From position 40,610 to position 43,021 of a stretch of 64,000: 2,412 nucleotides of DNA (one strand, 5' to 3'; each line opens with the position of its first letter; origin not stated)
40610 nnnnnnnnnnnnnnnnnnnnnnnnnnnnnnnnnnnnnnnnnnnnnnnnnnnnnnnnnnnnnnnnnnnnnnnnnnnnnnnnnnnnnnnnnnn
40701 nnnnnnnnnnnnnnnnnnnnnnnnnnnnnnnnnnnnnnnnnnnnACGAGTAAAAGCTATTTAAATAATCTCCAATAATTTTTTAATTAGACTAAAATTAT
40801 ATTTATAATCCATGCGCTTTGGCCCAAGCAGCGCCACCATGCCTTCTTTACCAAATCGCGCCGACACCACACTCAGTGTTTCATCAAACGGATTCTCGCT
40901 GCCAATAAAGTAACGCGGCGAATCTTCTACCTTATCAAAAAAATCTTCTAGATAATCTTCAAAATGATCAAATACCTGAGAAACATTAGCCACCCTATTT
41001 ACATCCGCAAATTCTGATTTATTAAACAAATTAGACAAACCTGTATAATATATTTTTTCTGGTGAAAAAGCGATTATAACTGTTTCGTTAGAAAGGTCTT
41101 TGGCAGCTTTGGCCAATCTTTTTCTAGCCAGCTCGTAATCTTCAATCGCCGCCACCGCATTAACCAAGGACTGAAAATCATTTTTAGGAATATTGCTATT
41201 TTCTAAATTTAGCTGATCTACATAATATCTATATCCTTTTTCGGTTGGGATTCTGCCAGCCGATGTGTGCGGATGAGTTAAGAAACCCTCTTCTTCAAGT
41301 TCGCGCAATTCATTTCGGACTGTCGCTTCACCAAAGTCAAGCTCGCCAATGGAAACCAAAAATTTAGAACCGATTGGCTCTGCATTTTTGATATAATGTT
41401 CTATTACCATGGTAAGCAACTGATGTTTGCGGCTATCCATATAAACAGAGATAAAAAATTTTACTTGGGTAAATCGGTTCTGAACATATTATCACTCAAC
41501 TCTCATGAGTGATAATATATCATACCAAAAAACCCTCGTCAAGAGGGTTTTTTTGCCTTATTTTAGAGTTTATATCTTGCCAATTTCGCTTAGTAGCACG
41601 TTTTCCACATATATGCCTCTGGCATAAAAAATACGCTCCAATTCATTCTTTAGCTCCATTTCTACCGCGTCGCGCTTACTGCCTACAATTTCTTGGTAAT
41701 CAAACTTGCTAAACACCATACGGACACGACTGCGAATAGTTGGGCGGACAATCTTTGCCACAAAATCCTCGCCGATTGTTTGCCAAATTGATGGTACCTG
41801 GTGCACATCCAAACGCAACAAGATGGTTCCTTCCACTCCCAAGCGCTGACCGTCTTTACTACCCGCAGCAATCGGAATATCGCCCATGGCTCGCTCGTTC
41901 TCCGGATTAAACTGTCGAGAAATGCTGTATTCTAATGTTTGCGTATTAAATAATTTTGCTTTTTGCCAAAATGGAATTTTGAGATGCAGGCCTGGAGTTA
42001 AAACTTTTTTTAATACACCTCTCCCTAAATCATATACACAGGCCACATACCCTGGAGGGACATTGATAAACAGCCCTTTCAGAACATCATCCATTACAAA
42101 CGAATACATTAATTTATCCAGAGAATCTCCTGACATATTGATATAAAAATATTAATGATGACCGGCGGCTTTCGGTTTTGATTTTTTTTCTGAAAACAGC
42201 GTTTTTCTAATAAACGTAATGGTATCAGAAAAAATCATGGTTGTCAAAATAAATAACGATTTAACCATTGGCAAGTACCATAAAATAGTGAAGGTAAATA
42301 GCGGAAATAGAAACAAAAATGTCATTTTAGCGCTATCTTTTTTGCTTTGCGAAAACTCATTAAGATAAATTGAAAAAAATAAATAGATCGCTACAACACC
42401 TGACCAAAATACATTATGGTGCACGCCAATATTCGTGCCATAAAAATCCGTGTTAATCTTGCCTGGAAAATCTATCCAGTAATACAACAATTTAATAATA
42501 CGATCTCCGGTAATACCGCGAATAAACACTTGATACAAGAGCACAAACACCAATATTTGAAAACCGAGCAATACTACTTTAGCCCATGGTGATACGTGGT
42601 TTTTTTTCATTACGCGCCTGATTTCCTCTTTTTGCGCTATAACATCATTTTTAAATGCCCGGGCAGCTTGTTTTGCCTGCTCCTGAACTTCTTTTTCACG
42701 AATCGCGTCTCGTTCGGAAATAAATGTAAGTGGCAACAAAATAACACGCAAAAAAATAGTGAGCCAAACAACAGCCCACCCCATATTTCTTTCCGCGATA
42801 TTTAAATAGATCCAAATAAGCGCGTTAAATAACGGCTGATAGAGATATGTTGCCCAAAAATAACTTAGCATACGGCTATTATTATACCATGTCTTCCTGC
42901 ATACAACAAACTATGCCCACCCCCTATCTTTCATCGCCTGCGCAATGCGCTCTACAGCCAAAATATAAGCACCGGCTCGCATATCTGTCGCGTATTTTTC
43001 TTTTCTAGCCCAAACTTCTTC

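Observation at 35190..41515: Heat-shock operon interrupted by three unannotatable genes: hrcA-grpE-X(335 aa)-dnaK-Y(147 aa)-Z(156 aa)-dnaJ under a variant CIRCE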

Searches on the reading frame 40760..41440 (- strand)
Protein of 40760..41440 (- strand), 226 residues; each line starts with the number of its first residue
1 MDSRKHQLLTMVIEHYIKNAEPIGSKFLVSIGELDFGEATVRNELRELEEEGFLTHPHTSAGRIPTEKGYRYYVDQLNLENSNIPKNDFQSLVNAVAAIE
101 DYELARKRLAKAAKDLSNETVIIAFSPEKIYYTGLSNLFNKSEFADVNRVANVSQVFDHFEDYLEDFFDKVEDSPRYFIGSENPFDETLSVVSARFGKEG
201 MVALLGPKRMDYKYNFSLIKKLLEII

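Call 3: search_protein_families(library=pfam, proteins=[window:40760-41440:-], max_evalue=1)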
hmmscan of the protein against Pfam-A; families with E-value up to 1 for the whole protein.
window:40760-41440:- (226 aa): 5 families
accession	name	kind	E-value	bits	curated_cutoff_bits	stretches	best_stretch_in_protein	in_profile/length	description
PF01628.27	HrcA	-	3.7e-16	60.2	22.2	1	107-213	106-212/215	HrcA protein C terminal domain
PF08461.16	HTH_12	-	2.7e-05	24.4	21.4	1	15-70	6-63/66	Ribonuclease R winged-helix domain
PF08220.18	HTH_DeoR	-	0.014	15.6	21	1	34-62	24-52/57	DeoR-like helix-turn-helix domain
PF21715.3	CggR_N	-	0.038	14.1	30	1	13-70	8-61/71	CggR N-terminal DNA binding domain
PF03026.21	CM1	-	0.1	12.4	27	1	99-166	69-138/235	Influenza C virus M1 protein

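Call 4: search_protein_families(library=ncbifam, proteins=[window:40760-41440:-], max_evalue=1)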
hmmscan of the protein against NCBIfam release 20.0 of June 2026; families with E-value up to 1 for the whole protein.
window:40760-41440:- (226 aa): 7 families
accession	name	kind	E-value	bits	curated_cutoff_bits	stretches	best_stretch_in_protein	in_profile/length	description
TIGR00331.1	hrcA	equivalog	2.6e-49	168.6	197.2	2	2-120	1-117/338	heat-inducible transcriptional repressor HrcA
NF003033.0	PRK03911.1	equivalog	1.9e-20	73.6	248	1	3-127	5-132/264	HrcA family transcriptional regulator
NF041397.1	TranRegGlpR_Halo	equivalog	0.023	14.3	300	1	32-66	27-59/253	HTH-type transcriptional regulator GlpR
NF009374.0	PRK12737.1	subfamily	0.031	13.3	383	1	109-192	34-117/284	tagatose-bisphosphate aldolase subunit GatY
NF009720.0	PRK13247.1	equivalog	0.074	12.8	263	1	87-174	98-178/240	15,16-dihydrobiliverdin:ferredoxin oxidoreductase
NF006811.0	PRK09333.1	equivalog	0.077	12.5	156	1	38-78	95-132/150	30S ribosomal protein S19e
NF006626.0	PRK09195.1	subfamily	0.17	10.9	384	1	109-192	34-117/284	tagatose-bisphosphate aldolase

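Call 34: find_related_loci(query=A8, collection=genome_contigs, flank=9000)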
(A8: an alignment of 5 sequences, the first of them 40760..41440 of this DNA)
Query A8 (226 aa) in genome_contigs; peptide patterns used: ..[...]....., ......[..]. (x = any residue, [..] = any of these).
38 stretches matched a pattern; 3 encode a relative of the query (tblastn E <= 1e-3); 3 distinct loci.
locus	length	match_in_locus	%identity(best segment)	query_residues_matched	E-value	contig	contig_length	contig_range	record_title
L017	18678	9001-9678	96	1-226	2e-147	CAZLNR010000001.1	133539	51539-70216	MAG TPA_asm: uncultured Gammaproteobacteria bacterium isolate SRP286056_co2_342 genome assembly, contig: NODE_105_length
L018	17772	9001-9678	80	1-226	8e-125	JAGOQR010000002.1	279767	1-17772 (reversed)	MAG: Candidatus Magasanikiibacteriota bacterium isolate Gw_Bodden_bin_243 Gw_Bodden_45_length_279767_cov_14.328708, whol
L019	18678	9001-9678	80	1-226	3e-121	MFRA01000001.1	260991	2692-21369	MAG: Candidatus Magasanikbacteria bacterium RIFOXYD1_FULL_40_23 rifoxyd1_full_scaffold_11, whole genome shotgun sequence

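Call 55: search_protein_families(library=pfam, proteins=[L019:10201-10713:+, L019:10725-11051:+], max_evalue=0.01)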
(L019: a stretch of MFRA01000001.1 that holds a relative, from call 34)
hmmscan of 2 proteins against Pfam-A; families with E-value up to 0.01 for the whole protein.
L019:10201-10713:+ (170 aa): 0 families

L019:10725-11051:+ (108 aa): 0 families

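Call 62: search_protein_families(library=padloc, proteins=[L019:10201-10713:+, L019:10725-11051:+, L019:13041-13523:+], max_evalue=0.1)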
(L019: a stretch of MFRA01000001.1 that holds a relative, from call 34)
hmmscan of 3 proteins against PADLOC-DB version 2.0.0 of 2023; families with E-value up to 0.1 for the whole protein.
L019:10201-10713:+ (170 aa): 2 families
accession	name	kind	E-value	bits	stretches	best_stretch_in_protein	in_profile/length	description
PDLC03474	REase_II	-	0.00065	18.1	1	65-146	30-112/129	Type II restriction enzyme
PDLC02027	Cas2d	-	0.029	12.8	1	12-59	29-76/89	-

L019:10725-11051:+ (108 aa): 0 families

L019:13041-13523:+ (160 aa): 1 family
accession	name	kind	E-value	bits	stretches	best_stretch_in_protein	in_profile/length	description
PDLC03877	NsnA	-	0.0041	14.4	1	10-103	270-366/385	-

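Call 63: search_protein_families(library=phrogs, proteins=[L019:10201-10713:+, L019:10725-11051:+, L019:13041-13523:+], max_evalue=0.1)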
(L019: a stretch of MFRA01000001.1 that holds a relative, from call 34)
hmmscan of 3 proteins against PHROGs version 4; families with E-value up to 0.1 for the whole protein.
L019:10201-10713:+ (170 aa): 0 families

L019:10725-11051:+ (108 aa): 0 families

L019:13041-13523:+ (160 aa): 0 families

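Call 98: search_solved_structures(query=window:40760-41440:-, max_evalue=0.001, show_alignments=1)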
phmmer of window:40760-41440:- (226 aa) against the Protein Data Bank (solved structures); distinct sequences matched with E-value up to 0.001: 1.
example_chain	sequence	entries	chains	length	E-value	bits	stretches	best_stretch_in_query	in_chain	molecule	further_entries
1stz_A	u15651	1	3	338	1.8e-17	67.2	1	2-77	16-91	Heat-inducible transcription repressor hrcA homolog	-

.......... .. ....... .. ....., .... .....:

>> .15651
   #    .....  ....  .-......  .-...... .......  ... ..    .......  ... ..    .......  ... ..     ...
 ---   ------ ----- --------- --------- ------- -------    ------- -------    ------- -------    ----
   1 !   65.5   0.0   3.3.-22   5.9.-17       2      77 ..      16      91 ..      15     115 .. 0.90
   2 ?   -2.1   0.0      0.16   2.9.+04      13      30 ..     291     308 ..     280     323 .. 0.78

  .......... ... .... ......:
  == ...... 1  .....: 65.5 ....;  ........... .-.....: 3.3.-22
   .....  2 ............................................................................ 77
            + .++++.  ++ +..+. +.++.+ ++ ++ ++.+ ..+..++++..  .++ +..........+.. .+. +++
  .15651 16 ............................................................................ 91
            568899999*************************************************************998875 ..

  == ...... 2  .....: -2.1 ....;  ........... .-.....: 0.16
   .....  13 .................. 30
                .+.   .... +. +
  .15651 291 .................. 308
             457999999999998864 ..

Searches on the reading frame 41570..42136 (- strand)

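Call 88: search_protein_families(library=pfam, proteins=[window:41570-42136:-], max_evalue=0.001)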
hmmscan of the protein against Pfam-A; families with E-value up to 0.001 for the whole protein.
window:41570-42136:- (188 aa): 2 families
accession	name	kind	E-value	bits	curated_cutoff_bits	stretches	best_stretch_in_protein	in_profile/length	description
PF01145.31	Band_7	-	2.7e-24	86.6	23.6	1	25-185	2-145/176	SPFH domain / Band 7 family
PF03748.19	FliL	-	0.00041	21.3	24.6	1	131-184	42-99/103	Flagellar basal body-associated protein FliL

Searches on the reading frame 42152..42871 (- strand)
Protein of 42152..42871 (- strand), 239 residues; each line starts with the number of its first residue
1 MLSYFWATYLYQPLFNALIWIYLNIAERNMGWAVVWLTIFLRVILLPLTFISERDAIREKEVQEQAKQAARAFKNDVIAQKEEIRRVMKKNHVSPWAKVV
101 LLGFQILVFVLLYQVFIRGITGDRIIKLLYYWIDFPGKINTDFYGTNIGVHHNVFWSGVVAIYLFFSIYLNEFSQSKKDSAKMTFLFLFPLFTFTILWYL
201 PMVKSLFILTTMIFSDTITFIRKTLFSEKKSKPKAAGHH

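Call 88: search_protein_families(library=pfam, proteins=[window:42152-42871:-], max_evalue=0.001)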
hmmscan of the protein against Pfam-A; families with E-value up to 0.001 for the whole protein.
window:42152-42871:- (239 aa): 1 family
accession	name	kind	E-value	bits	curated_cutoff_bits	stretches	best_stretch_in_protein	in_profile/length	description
PF02096.25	60KD_IMP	-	1.3e-16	61.4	35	1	30-220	1-159/163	60Kd inner membrane protein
